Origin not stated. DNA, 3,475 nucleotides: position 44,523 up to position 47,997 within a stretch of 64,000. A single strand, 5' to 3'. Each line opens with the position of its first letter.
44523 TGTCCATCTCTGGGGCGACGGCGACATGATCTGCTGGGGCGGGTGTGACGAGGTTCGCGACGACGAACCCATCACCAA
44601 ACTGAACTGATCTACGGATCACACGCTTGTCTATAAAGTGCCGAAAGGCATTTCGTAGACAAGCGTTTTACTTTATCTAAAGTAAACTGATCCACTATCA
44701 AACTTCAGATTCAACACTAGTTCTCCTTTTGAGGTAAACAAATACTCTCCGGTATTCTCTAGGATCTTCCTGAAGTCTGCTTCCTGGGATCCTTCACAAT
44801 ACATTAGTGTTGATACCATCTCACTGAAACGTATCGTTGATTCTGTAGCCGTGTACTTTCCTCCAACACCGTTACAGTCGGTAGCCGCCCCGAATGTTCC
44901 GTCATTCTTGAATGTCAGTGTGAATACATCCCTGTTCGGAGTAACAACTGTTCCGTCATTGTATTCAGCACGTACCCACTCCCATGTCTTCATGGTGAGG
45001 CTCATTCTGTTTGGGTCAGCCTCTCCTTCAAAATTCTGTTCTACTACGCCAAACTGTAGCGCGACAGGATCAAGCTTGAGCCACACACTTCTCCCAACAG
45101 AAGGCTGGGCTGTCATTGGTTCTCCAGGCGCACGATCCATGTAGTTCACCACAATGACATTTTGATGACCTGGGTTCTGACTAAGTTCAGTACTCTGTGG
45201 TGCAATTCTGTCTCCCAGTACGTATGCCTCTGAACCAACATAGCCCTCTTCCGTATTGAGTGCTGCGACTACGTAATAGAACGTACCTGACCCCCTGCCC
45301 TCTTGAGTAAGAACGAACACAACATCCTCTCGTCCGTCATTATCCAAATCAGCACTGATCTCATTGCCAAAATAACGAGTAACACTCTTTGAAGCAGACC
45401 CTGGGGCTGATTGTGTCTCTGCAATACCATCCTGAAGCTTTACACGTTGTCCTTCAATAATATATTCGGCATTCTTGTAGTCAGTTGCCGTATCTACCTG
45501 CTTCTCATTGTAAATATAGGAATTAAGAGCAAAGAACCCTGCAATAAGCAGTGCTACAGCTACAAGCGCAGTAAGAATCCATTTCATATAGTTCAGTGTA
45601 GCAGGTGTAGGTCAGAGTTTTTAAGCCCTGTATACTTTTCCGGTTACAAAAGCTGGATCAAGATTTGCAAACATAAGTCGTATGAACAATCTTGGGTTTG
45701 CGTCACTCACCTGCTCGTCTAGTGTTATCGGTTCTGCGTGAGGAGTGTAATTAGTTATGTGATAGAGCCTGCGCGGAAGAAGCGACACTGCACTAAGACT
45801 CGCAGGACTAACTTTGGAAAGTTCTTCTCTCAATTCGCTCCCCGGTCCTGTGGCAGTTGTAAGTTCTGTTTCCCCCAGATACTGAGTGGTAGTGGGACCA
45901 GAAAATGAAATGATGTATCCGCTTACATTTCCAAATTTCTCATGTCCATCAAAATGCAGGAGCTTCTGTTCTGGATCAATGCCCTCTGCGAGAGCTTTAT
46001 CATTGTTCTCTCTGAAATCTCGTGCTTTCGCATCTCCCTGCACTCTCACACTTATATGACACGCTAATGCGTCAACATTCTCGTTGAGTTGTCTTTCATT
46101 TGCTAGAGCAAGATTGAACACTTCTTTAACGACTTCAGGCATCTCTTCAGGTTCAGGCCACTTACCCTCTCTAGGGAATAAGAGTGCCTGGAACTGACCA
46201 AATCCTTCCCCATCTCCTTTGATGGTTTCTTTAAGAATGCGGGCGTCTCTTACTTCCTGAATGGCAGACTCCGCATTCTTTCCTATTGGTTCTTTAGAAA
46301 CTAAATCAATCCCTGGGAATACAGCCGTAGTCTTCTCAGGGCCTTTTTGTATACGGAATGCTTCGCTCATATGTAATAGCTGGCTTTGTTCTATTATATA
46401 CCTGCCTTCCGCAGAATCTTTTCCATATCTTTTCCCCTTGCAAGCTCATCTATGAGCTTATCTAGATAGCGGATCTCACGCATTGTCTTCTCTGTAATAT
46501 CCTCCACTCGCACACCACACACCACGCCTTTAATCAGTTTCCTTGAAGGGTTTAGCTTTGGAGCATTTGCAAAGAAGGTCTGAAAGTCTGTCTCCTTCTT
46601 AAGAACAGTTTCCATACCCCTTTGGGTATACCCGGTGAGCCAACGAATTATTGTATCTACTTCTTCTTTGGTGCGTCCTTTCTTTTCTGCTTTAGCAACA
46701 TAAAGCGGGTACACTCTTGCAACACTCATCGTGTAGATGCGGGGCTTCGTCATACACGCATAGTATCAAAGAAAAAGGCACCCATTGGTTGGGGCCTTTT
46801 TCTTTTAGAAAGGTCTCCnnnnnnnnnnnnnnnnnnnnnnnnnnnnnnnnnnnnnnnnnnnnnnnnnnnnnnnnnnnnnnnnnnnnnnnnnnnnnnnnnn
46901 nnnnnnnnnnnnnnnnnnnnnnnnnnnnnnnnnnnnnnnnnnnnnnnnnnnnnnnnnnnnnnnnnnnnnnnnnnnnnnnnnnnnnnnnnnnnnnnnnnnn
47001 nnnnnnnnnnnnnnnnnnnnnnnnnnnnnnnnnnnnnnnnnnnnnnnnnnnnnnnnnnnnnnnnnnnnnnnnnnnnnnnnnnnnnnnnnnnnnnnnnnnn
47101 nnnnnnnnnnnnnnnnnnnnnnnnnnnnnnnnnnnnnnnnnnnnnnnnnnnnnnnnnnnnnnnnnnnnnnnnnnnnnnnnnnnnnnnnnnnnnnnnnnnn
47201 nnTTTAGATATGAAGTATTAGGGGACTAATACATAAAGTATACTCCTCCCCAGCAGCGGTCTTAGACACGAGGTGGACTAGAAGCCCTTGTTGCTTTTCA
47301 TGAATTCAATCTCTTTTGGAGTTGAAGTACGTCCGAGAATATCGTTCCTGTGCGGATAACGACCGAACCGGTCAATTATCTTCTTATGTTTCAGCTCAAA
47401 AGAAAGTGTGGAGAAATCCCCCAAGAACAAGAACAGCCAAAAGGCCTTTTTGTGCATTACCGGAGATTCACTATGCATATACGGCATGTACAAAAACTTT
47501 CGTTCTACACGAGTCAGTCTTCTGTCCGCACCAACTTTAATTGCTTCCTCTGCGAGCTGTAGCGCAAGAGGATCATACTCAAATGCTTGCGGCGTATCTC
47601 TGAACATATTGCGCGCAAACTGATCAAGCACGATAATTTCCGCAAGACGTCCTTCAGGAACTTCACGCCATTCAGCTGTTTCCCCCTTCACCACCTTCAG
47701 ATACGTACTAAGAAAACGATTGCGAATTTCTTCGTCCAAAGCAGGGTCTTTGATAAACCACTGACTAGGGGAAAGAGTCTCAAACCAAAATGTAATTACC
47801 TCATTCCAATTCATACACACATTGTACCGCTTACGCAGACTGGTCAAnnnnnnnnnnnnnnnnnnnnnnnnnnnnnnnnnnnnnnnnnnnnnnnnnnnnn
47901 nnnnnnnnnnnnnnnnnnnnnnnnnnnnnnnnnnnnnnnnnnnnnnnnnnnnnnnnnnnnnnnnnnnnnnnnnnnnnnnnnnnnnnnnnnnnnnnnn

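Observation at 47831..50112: Thioredoxin plus CcdA-MsrA-MsrB triple-fusion operon, a self-contained extracytoplasmic methionine-sulfoxide repair module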

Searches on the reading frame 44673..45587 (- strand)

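Call 14: search_protein_families(library=pfam, proteins=[window:44673-45587:-], max_evalue=0.001)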
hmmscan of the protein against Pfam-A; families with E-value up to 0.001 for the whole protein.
window:44673-45587:- (304 aa): 1 family
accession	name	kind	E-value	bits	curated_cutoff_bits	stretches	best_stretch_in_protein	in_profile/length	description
PF03724.22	META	-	3.5e-14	53.2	24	1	199-293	6-98/109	META domain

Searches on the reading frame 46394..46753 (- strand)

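Call 14: search_protein_families(library=pfam, proteins=[window:46394-46753:-], max_evalue=0.001)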
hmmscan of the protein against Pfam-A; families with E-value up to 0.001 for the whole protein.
window:46394-46753:- (119 aa): 1 family
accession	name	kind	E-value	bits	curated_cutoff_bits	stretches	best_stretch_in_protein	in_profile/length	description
PF09966.14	DUF2200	-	8.5e-52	174.4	22.8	1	5-115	1-111/111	Uncharacterized protein conserved in bacteria (DUF2200)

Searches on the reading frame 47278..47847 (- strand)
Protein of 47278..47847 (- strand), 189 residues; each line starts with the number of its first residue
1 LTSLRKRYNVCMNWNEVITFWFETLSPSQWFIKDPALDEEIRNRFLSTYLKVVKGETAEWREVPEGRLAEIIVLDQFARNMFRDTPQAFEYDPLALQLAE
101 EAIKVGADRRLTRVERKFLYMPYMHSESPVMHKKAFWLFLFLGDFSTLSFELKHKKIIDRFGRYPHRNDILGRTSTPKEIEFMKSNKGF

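Call 14: search_protein_families(library=pfam, proteins=[window:47278-47847:-], max_evalue=0.001)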
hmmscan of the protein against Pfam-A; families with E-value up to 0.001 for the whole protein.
window:47278-47847:- (189 aa): 1 family
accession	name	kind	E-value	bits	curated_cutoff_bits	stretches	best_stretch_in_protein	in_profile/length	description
PF06041.17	DUF924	-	8.1e-61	205.7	27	1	17-185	1-178/180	Bacterial protein of unknown function (DUF924)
